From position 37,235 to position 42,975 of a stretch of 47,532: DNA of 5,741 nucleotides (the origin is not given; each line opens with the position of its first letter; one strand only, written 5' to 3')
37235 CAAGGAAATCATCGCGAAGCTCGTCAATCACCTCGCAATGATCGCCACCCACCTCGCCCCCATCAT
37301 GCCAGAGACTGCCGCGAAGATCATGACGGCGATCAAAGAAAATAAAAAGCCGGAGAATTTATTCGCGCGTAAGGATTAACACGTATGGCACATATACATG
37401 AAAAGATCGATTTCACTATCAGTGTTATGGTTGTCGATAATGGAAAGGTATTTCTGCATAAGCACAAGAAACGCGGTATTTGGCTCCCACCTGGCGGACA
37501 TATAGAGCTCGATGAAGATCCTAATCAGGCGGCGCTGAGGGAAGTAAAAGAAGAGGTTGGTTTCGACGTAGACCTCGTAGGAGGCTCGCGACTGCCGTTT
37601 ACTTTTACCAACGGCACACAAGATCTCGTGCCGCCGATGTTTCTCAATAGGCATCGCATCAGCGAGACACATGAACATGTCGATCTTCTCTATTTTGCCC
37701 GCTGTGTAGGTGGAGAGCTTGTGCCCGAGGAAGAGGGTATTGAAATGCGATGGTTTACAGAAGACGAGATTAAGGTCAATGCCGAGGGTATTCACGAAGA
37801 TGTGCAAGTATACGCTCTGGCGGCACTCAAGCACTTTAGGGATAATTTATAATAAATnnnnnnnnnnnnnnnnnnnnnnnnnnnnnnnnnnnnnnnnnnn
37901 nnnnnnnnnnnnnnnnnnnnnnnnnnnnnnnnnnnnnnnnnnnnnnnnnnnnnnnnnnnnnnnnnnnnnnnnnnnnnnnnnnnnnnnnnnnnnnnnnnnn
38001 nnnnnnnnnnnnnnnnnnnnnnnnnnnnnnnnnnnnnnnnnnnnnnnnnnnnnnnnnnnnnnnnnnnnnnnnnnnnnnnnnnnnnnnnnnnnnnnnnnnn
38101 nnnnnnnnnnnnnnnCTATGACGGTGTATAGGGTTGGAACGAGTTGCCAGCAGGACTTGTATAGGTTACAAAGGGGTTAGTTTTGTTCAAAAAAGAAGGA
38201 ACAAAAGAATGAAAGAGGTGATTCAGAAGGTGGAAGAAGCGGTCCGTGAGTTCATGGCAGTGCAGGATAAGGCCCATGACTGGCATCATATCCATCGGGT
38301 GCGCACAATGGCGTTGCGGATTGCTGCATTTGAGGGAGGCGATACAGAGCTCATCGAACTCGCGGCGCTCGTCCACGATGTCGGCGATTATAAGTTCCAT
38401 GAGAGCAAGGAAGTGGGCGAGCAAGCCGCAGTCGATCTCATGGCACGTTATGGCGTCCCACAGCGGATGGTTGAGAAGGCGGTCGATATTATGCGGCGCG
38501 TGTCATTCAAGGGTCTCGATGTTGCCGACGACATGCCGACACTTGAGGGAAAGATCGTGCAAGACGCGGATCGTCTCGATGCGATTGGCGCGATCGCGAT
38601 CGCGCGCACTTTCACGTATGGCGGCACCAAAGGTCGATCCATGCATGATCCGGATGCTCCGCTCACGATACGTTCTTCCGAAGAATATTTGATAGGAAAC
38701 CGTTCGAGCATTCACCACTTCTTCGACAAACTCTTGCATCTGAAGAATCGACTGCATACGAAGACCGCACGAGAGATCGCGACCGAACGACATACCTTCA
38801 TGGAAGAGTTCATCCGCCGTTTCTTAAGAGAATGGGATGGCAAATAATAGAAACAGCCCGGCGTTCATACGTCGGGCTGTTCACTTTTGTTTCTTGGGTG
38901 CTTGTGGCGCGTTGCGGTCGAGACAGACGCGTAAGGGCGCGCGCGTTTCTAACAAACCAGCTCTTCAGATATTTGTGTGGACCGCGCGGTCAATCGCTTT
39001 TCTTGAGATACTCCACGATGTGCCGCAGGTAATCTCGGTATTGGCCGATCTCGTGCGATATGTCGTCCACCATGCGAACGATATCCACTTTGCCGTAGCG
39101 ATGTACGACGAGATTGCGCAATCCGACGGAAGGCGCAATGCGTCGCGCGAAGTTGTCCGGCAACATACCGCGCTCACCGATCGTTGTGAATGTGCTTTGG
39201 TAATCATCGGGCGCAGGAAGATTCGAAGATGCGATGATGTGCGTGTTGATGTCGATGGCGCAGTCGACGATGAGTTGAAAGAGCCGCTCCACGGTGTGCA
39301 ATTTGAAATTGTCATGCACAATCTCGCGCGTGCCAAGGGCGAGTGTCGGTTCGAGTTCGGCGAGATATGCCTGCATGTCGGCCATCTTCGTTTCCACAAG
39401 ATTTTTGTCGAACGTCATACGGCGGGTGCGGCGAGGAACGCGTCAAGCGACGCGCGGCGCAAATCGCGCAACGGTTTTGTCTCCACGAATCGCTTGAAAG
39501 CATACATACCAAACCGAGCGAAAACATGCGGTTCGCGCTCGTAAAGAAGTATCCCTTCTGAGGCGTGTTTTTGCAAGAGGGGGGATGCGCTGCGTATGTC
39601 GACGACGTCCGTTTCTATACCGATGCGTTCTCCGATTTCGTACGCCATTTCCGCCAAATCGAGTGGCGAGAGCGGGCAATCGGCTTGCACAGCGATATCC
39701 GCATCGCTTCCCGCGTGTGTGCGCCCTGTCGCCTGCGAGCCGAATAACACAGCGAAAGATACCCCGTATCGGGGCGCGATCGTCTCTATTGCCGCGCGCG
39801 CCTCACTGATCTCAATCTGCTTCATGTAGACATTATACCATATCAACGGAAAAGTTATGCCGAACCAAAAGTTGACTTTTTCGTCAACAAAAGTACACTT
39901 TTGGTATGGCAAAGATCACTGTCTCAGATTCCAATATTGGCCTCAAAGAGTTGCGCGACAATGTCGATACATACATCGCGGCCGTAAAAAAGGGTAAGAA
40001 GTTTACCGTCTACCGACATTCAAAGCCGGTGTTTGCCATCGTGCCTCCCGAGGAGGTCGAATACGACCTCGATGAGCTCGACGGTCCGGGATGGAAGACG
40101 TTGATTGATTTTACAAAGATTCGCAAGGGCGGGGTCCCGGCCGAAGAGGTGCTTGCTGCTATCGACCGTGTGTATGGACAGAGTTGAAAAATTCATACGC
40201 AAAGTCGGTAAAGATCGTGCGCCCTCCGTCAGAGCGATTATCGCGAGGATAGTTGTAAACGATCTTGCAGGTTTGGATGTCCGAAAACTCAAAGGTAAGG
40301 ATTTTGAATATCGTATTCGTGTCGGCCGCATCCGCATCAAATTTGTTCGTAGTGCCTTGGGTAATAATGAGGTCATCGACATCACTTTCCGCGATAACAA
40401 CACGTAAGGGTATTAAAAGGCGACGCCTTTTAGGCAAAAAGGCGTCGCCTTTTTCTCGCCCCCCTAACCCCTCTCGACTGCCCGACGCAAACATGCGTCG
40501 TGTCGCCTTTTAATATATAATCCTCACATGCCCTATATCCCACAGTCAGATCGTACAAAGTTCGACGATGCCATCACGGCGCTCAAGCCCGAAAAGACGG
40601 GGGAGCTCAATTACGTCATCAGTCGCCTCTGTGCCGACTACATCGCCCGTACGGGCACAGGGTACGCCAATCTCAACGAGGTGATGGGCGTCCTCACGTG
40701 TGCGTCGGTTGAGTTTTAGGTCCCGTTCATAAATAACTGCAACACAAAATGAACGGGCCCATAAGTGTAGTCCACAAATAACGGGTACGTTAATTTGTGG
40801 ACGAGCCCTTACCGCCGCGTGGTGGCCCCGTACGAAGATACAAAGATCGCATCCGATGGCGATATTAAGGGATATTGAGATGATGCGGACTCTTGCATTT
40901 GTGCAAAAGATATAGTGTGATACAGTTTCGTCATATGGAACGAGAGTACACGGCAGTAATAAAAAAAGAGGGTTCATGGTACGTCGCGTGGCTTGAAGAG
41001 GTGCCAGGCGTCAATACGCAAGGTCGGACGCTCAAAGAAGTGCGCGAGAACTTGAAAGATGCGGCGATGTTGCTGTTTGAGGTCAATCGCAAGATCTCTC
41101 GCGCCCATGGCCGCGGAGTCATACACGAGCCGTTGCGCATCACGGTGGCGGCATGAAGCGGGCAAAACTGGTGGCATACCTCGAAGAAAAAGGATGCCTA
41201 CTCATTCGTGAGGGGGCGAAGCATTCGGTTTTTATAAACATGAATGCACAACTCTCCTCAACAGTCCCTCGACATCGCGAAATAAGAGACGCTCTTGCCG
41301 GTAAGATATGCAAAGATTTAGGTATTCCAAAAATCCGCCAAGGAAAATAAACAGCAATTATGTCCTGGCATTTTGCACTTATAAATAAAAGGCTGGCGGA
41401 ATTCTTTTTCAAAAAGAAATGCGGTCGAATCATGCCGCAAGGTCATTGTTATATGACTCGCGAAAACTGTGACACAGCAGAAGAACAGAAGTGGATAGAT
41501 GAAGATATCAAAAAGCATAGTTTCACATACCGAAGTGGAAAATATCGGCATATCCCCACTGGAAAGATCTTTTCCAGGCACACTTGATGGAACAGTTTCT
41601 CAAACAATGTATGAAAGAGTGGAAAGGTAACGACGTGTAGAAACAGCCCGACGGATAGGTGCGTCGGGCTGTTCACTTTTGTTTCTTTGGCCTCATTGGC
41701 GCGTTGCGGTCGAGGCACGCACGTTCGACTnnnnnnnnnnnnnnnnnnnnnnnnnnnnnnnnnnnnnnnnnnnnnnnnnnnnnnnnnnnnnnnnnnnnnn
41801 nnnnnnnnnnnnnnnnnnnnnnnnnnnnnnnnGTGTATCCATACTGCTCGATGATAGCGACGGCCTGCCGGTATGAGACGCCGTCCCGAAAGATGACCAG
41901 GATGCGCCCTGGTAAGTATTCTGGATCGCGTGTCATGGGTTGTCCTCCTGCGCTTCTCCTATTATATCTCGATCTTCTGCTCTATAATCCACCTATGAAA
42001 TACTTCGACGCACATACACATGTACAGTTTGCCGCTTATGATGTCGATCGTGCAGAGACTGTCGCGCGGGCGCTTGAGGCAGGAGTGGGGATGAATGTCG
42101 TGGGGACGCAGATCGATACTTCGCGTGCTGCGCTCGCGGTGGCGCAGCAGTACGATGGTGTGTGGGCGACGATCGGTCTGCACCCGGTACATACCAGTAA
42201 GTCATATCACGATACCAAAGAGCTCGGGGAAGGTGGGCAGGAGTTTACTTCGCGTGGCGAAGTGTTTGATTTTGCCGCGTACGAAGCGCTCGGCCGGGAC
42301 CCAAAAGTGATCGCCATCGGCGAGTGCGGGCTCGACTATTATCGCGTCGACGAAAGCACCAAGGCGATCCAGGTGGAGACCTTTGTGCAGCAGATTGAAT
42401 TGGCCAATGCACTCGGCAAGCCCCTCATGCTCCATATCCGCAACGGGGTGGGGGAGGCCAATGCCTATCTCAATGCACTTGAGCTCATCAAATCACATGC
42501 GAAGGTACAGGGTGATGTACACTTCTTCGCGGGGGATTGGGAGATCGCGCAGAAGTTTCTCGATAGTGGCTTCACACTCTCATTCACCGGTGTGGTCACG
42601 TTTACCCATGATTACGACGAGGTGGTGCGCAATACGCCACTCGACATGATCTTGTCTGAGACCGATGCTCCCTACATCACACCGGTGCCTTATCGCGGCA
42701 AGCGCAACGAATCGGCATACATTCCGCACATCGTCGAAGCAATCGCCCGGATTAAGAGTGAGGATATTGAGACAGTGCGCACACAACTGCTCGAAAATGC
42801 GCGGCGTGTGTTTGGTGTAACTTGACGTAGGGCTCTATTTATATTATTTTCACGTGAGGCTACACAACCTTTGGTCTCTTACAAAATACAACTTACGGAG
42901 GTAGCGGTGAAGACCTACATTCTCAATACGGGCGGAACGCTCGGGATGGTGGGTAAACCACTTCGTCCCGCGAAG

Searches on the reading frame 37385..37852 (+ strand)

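Call 25: search_protein_families(library=pfam, proteins=[window:37385-37852:+], max_evalue=0.001)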
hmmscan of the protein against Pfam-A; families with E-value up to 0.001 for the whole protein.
window:37385-37852:+ (155 aa): 2 families
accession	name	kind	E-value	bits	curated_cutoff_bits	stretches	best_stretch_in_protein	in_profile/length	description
PF00293.34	NUDIX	-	3.6e-18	66.3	21.1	1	13-137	7-125/134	NUDIX domain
PF14815.12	NUDIX_4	-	2e-06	28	35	1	15-130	4-99/113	NUDIX domain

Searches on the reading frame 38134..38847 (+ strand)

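Call 25: search_protein_families(library=pfam, proteins=[window:38134-38847:+], max_evalue=0.001)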
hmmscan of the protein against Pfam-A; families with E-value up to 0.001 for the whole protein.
window:38134-38847:+ (237 aa): 1 family
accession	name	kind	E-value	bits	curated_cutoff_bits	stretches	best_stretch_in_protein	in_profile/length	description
PF01966.28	HD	-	1.4e-10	41.9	22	1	51-150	3-115/116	HD domain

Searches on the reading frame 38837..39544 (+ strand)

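Call 25: search_protein_families(library=pfam, proteins=[window:38837-39544:+], max_evalue=0.001)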
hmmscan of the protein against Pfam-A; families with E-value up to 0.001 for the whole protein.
window:38837-39544:+ (235 aa): 0 families

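Call 30: search_protein_families(library=padloc, proteins=[window:38837-39544:+], max_evalue=0.01)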
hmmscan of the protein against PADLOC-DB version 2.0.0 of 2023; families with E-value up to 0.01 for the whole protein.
window:38837-39544:+ (235 aa): 0 families

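Call 98: search_protein_families(library=pfam, proteins=[window:38837-39544:+], max_evalue=0.01)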
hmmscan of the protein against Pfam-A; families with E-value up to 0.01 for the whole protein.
window:38837-39544:+ (235 aa): 1 family
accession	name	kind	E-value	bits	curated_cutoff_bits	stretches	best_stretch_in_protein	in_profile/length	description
PF00837.23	T4_deiodinase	-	0.0039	17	27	1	63-132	115-183/237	Iodothyronine deiodinase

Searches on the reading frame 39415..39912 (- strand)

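Call 25: search_protein_families(library=pfam, proteins=[window:39415-39912:-], max_evalue=0.001)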
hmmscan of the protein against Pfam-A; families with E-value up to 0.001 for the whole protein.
window:39415-39912:- (165 aa): 2 families
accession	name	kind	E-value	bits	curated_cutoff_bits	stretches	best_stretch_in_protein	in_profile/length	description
PF18765.7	Polbeta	-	1.3e-14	54.6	26.9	1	42-127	3-91/93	Polymerase beta, Nucleotidyltransferase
PF01909.29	NTP_transf_2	-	4.6e-08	33.8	21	1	48-108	11-76/93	Nucleotidyltransferase domain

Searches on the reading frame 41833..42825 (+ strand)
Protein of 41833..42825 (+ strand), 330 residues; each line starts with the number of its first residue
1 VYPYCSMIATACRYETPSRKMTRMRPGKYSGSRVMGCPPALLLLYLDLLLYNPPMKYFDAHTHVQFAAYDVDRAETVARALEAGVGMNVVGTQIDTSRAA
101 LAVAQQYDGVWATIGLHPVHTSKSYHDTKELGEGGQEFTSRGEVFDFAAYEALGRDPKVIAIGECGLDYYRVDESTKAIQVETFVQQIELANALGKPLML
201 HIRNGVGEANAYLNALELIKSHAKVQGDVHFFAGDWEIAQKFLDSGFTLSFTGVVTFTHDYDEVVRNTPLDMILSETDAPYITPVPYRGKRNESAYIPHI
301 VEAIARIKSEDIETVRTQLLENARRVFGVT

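Call 26: search_protein_families(library=pfam, proteins=[window:41833-42825:+], max_evalue=0.001)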
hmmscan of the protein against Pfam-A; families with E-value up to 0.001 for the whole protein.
window:41833-42825:+ (330 aa): 1 family
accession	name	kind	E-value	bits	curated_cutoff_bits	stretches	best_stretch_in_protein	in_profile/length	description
PF01026.27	TatD_DNase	-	1.1e-69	235.1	27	1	58-328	1-253/253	TatD related DNase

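Call 63: find_related_loci(query=window:41833-42825:+, collection=genome_contigs, flank=4000)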
Query window:41833-42825:+ (330 aa) in genome_contigs; peptide patterns used: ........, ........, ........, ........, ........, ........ (x = any residue, [..] = any of these).
313 stretches matched a pattern; 113 encode a relative of the query (tblastn E <= 1e-3); the best 80 are kept; 80 distinct loci.
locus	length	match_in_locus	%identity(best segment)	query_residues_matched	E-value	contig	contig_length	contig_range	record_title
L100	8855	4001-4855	82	55-329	2e-159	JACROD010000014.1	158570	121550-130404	MAG: Candidatus Kaiserbacteria bacterium isolate NC_groundwater_1952_Pr3_S-0.2um_53_6 scaffold_48815, whole genome shotg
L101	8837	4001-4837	73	55-329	8e-142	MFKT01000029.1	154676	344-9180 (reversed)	MAG: Candidatus Kaiserbacteria bacterium RIFCSPHIGHO2_01_FULL_53_29 rifcsphigho2_01_scaffold_90, whole genome shotgun se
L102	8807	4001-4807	75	55-329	5e-141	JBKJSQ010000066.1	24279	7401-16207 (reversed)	MAG: Candidatus Paceibacteria bacterium isolate ant_bin.587 k117_3926990, whole genome shotgun sequence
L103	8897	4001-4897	69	23-329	2e-140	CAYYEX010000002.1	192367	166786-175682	MAG TPA_asm: uncultured Candidatus Saccharibacteria bacterium isolate ERP113451_co1_280 genome assembly, contig: NODE_21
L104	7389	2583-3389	73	55-329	3e-140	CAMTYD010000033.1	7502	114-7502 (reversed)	MAG: uncultured Parcubacteria group bacterium isolate G02_MAG_00011 genome assembly, contig: G02_MAG_00011_000000000007,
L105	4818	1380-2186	74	55-329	1e-141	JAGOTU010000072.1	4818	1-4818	MAG: Candidatus Paceibacterota bacterium isolate Gw_Eff_bin_443 Gw_Eff_62625_length_4818_cov_4.160307, whole genome shot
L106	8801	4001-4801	74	55-327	2e-139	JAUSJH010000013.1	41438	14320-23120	MAG: bacterium isolate E14_metabat.bin.296 E14_k141_1495685, whole genome shotgun sequence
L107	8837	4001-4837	71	46-330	3e-139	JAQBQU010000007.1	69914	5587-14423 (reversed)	MAG: Candidatus Kaiserbacteria bacterium isolate RYN_381 scaffold_3947464, whole genome shotgun sequence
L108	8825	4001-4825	75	55-330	4e-139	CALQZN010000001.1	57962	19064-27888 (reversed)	MAG: Candidatus Nomurabacteria bacterium isolate MoH-23oct19-148 genome assembly, contig: MoH-23oct19-C387, whole genome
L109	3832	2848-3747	68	55-329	1e-142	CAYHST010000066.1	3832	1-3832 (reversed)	MAG TPA_asm: uncultured Candidatus Saccharibacteria bacterium isolate ERP119705_co14_305 genome assembly, contig: NODE_5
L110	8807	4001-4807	74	55-329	7e-139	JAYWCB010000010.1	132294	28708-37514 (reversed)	MAG: Candidatus Paceibacterota bacterium isolate GL94_DN_metabat_15 GL94_DN_metabat_15_9, whole genome shotgun sequence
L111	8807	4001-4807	73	55-329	2e-138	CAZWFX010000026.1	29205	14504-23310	MAG TPA_asm: uncultured Candidatus Saccharibacteria bacterium isolate SRP278252_co2_728 genome assembly, contig: NODE_31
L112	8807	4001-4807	73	55-329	8e-139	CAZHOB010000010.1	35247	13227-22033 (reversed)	MAG TPA_asm: uncultured Candidatus Saccharibacteria bacterium isolate SRP193066_co2_91 genome assembly, contig: NODE_595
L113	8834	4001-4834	72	55-329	1e-138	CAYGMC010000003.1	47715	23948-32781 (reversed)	MAG TPA_asm: uncultured Candidatus Saccharibacteria bacterium isolate ERP113451_co5_162 genome assembly, contig: NODE_23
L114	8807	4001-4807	73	55-329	3e-138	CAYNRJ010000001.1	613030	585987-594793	MAG TPA_asm: uncultured Candidatus Saccharibacteria bacterium isolate SRP292972_co1_88 genome assembly, contig: NODE_15_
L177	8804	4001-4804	66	55-328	2e-122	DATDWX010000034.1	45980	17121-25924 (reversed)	MAG TPA_asm: Candidatus Paceibacterota bacterium isolate SMAG_U8123 k141_535450, whole genome shotgun sequence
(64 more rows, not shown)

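Call 94: search_protein_families(library=pfam, proteins=[L177:4800-5033:-, L177:5030-5323:-, L177:7388-7660:+, L177:7657-7881:+], max_evalue=0.01)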
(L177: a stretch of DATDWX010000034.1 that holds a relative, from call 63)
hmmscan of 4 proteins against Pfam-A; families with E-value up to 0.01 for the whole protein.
L177:4800-5033:- (77 aa): 1 family
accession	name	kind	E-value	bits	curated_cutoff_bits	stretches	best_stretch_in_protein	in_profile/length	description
PF07927.17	HicA_toxin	-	4.2e-18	65.7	27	1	10-66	2-58/58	HicA toxin of bacterial toxin-antitoxin,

L177:5030-5323:- (97 aa): 0 families

L177:7388-7660:+ (90 aa): 1 family
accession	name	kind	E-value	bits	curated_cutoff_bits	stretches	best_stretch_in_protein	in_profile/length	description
PF15919.11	HicB_lk_antitox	-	0.00071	20.2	27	1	19-67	2-49/123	HicB_like antitoxin of bacterial toxin-antitoxin system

L177:7657-7881:+ (74 aa): 1 family
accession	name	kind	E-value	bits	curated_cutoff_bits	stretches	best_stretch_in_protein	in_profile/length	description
PF07927.17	HicA_toxin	-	7.8e-17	61.6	27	1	11-66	3-58/58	HicA toxin of bacterial toxin-antitoxin,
